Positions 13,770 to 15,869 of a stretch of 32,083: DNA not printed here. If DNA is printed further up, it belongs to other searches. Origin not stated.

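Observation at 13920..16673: Unusual fusion: TM anchor + SPFH (HflC-like) domain + NPP-type phosphodiesterase + TPR array in one 917-aa protein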

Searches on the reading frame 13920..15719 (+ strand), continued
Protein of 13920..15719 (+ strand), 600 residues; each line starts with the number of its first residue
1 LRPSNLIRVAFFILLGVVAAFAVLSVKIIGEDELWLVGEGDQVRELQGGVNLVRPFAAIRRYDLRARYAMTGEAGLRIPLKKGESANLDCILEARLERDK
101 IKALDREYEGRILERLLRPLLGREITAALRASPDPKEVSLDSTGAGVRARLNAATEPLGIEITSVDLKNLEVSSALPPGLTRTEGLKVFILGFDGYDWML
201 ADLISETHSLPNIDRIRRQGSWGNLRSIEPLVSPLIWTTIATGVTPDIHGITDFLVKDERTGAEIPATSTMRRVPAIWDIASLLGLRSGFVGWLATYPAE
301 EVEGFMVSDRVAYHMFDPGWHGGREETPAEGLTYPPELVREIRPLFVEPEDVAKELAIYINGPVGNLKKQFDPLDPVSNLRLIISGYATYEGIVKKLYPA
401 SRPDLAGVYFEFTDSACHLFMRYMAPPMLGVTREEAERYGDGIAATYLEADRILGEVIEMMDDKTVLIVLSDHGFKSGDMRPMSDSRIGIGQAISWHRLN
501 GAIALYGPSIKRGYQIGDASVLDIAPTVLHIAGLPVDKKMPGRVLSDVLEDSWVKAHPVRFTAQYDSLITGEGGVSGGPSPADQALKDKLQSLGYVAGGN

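Call 17: find_encoding_contigs(protein=P0090, flank=8000, max_places=1)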
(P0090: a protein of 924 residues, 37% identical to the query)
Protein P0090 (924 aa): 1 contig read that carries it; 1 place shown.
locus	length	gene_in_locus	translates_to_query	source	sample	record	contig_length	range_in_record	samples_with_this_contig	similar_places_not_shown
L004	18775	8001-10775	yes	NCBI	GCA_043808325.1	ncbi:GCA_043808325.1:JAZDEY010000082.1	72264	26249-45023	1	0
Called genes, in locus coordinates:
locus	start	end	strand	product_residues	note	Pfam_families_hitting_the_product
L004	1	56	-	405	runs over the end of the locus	PF00374:NiFeSe_Hases, PF00346:Complex1_49kDa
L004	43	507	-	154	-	PF00329:Complex1_30kDa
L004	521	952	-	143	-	PF01058:Oxidored_q6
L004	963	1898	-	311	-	PF00146:NADHdh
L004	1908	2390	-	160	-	PF00037:Fer4 (faint), PF13237:Fer4_10 (faint), PF13247:Fer4_11, PF12838:Fer4_7 (weak), PF13187:Fer4_9 (weak)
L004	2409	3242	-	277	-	PF00970:FAD_binding_6 (weak), PF00175:NAD_binding_1, PF10418:DHODB_Fe-S_bind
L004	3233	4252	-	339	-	PF12838:Fer4_7 (faint), PF13237:Fer4_10 (faint), PF13187:Fer4_9 (faint), PF13534:Fer4_17 (faint), PF12797:Fer4_2 (faint), PF13183:Fer4_8 (weak), PF17179:Fer4_22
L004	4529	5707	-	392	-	PF13229:Beta_helix (faint), PF02415:Chlam_PMP (faint)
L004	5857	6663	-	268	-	PF02535:Zip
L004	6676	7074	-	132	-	PF13596:PAS_10, PF08448:PAS_4 (weak)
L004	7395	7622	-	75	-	-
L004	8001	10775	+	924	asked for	PF01663:Phosphodiest, PF14559:TPR_19, PF13424:TPR_12 (weak), PF13432:TPR_16, PF00515:TPR_1 (weak), PF07719:TPR_2 (weak), PF24575:TPR_Slam, PF14559:TPR_19, +21 more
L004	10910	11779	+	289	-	PF13495:Phage_int_SAM_4, PF00589:Phage_integrase, PF22823:MrpR_C_cat (weak)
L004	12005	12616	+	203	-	PF03358:FMN_red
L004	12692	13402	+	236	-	PF01613:Flavin_Reduct, PF21349:RUBY_RBDX (faint), PF00301:Rubredoxin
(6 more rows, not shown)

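Call 18: find_encoding_contigs(protein=P0118, flank=8000, max_places=1)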
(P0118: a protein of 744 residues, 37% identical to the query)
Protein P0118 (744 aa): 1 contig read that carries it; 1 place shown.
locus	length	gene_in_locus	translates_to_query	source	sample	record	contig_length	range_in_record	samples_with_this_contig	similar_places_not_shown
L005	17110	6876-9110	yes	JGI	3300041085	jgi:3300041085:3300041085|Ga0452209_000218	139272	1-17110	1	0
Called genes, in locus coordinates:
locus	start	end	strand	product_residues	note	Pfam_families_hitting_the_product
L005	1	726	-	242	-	?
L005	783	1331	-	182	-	PF00213:OSCP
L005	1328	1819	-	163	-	PF00430:ATP-synt_B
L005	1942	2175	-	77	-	PF00137:ATP-synt_C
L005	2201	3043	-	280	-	PF00119:ATP-synt_A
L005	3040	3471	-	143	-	PF03899:ATP-synt_I (weak)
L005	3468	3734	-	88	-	PF09527:ATPase_gene1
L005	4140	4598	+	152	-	PF00583:Acetyltransf_1, PF13673:Acetyltransf_10 (weak), PF13508:Acetyltransf_7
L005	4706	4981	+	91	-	-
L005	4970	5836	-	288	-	PF01370:Epimerase, PF02719:Polysacc_synt_2, PF04321:RmlD_sub_bind, PF16363:GDP_Man_Dehyd, PF07993:NAD_binding_4 (faint)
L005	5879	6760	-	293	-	PF00535:Glycos_transf_2, PF13641:Glyco_tranf_2_3, PF13632:Glyco_trans_2_3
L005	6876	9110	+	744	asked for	PF01145:Band_7, PF01663:Phosphodiest, PF00515:TPR_1 (weak), PF07719:TPR_2 (weak), PF13414:TPR_11, PF13432:TPR_16, PF00515:TPR_1, PF13424:TPR_12, +13 more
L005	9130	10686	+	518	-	PF01676:Metalloenzyme, PF06415:iPGM_N, PF01663:Phosphodiest (weak)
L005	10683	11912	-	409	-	PF13231:PMT_2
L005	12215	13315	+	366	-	PF01041:DegT_DnrJ_EryC1, PF01212:Beta_elim_lyase, PF00155:Aminotran_1_2 (weak), PF01053:Cys_Met_Meta_PP, PF00266:Aminotran_5 (weak)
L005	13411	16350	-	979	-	PF01433:Peptidase_M1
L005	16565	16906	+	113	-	PF00543:P-II (weak)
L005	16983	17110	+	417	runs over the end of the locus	-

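Call 19: find_encoding_contigs(protein=P0111, flank=8000, max_places=1)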
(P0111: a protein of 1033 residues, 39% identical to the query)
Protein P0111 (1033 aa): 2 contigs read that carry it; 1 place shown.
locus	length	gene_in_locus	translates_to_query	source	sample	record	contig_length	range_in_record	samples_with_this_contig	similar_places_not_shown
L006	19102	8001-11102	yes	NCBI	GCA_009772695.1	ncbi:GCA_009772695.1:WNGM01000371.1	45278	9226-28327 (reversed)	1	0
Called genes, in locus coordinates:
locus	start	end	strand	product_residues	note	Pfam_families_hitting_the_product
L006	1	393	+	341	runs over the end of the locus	PF06144:DNA_pol3_delta (weak), PF21694:DNA_pol3_delta_C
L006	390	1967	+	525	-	PF00117:GATase, PF07722:Peptidase_C26 (weak), PF02540:NAD_synthase (faint), PF00958:GMP_synt_C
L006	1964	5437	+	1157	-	PF02811:PHP, PF07733:DNA_pol3_alpha, PF17657:DNA_pol3_finger, PF14579:HHH_6, PF01336:tRNA_anti-codon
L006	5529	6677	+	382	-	PF00438:S-AdoMet_synt_N, PF02772:S-AdoMet_synt_M, PF02773:S-AdoMet_synt_C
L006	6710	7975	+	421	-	PF05221:AdoHcyase, PF02826:2-Hacid_dh_C, PF00670:AdoHcyase_NAD, PF07991:KARI_N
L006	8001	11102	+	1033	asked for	PF01145:Band_7, PF01663:Phosphodiest, PF14559:TPR_19, PF13414:TPR_11, PF13432:TPR_16, PF13414:TPR_11, PF14559:TPR_19, PF13432:TPR_16, +29 more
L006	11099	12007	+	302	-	PF13646:HEAT_2 (faint)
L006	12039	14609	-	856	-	PF03739:LptF_LptG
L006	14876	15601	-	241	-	PF02195:ParB_N, PF17762:HTH_ParB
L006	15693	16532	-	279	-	PF00142:Fer4_NifH (weak), PF01656:CbiA, PF02374:ArsA_ATPase (weak), PF06564:CBP_BcsQ, PF09140:MipZ, PF10609:ParA, PF13614:AAA_31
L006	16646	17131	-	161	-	PF02577:BFN_dom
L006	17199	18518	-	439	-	PF00919:UPF0004, PF04055:Radical_SAM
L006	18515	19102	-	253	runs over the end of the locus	PF00216:Bac_DNA_binding (weak), PF01230:HIT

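Call 25: predict_structure(alignment_id=A1)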
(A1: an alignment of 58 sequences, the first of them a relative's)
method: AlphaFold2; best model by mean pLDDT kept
length: 912 residues; sequences in the alignment: 58
mean_pLDDT: 88.3   pTM: 0.83
mean pLDDT of the five models: 88.3, 87.5, 85.9, 83.8, 81.6
residues with pLDDT >= 90: 561; 70-90: 265; 50-70: 68; < 50: 18
segments of 3 or more residues with pLDDT < 50: 318-323, 565-574
pLDDT, mean of each block of 10 residues (from residue 1): 84 83 86 80 83 86 89 83 93 88 82 86 83 89 88 91 90 86 96 95 97 97 78 90 77 64 73 89 85 74 79 54 65 89 90 90 82 92 95 94 93 92 91 96 98 95 96 88 71 94 97 93 97 94 96 92 52 51 60 65 86 93 90 95 95 96 96 95 97 96 97 96 95 97 96 96 94 97 95 92 96 96 89 94 96 97 94 96 94 94 93 83
secondary structure, 60 per line:
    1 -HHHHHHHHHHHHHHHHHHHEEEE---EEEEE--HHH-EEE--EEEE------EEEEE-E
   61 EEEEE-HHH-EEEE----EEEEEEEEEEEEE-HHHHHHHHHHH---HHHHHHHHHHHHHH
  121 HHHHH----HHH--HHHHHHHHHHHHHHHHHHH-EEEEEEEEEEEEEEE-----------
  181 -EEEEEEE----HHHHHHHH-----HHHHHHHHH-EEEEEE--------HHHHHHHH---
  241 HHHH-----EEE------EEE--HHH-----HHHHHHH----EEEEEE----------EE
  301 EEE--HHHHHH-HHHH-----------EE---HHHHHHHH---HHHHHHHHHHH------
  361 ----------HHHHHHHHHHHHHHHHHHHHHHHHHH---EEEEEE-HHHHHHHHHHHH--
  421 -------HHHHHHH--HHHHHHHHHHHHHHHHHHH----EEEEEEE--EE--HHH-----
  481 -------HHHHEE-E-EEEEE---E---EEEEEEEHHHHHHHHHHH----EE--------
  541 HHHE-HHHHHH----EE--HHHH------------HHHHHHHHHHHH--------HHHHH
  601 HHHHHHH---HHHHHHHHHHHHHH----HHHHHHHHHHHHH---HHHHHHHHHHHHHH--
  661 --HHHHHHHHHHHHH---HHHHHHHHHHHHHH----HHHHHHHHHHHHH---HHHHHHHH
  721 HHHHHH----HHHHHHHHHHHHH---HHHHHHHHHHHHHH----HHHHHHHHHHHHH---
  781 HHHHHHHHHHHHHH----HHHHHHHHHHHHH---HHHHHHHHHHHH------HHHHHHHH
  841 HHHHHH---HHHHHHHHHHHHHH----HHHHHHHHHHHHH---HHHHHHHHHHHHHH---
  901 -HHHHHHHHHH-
elements in order (helices of 4 or more, strands of 3 or more residues): H2-20 E21-24 E28-32 E39-41 E44-47 E54-58 E60-65 E71-74 E79-91 H93-103 H107-125 H135-153 E155-169 E182-188 H193-200 H206-214 E216-221 H230-237 H241-244 E250-252 E259-261 H272-278 E283-288 E299-303 H306-311 H313-316 H333-340 H344-354 H371-396 E400-405 H407-418 H428-434 H437-455 E460-466 H488-491 E497-501 E509-515 H516-526 H546-551 H560-563 H576-587 H596-607 H611-624 H629-641 H645-658 H663-675 H679-692 H697-709 H713-726 H731-743 H747-760 H765-777 H781-794 H799-811 H815-826 H833-846 H850-863 H868-880 H884-897 H902-911

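Call 27: fold_search(model_id=the predicted structure, library=pdb)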
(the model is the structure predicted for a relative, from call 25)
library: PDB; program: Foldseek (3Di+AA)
matches with E <= 10: 1845; with E <= 0.001: 848
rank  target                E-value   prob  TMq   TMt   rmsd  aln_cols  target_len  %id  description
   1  7ntf_A                5.5e-15  1.00  0.31  0.31  10.9       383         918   22  Cryo-EM structure of unliganded O-GlcNAc transferase (released 2021-11-17)
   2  8chy                  7.8e-15  1.00  0.21  0.57   7.9       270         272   30  Crystal structure of an 8-repeat consensus TPR superhelix with Zinc. (released 2024-02-21)
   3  9qhb                  8.9e-15  1.00  0.25  0.70   5.2       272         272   28  Crystal structure of 16-repeat CTPR protein with eliminated coordination sites (released 2025-10-22)
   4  1w3b_A                1.6e-14  1.00  0.24  0.45   8.9       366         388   21  The superhelical TPR domain of O-linked GlcNAc transferase reveals structural similarities to importin alpha. (released 2004-09-09)
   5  6eou                  1.9e-14  1.00  0.27  0.63   8.1       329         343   20  O-GlcNAc transferase TPR domain with the intellectual disability associated mutation L254F (released 2018-05-09)
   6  7y4i_B                1.9e-14  1.00  0.18  0.20  12.9       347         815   22  Crystal structure of SPINDLY in complex with GDP (released 2022-12-07)
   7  1w3b_B                3.5e-14  1.00  0.24  0.51   9.6       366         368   21  The superhelical TPR domain of O-linked GlcNAc transferase reveals structural similarities to importin alpha. (released 2004-09-09)
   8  7y4i_A                5.0e-14  1.00  0.18  0.20  12.9       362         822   22  Crystal structure of SPINDLY in complex with GDP (released 2022-12-07)
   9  8dtf_A                9.1e-14  1.00  0.18  0.20  12.8       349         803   21  Cryo-EM structure of the full length Arabidopsis SPY with complete TPRs (released 2023-03-08)
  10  7yeh_A                2.1e-13  1.00  0.28  0.25   7.7       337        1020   22  Cryo-EM structure of human OGT-OGA complex (released 2023-07-12)
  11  7yea_A                2.1e-13  1.00  0.30  0.27   6.9       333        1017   23  Human O-GlcNAc transferase Dimer (released 2023-07-12)
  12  8dtg_B                2.1e-13  1.00  0.20  0.24  11.6       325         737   21  Cryo-EM structure of Arabidopsis SPY alternative conformation 1 (released 2023-03-08)
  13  8dtg_A                6.6e-13  1.00  0.18  0.20  13.8       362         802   21  Cryo-EM structure of Arabidopsis SPY alternative conformation 1 (released 2023-03-08)
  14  7ntf_B                7.5e-13  1.00  0.30  0.33   3.7       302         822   24  Cryo-EM structure of unliganded O-GlcNAc transferase (released 2021-11-17)
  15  8dth_A                1.5e-12  1.00  0.20  0.24  11.5       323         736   20  Cryo-EM structure of Arabidopsis SPY alternative conformation 2 (released 2023-03-08)
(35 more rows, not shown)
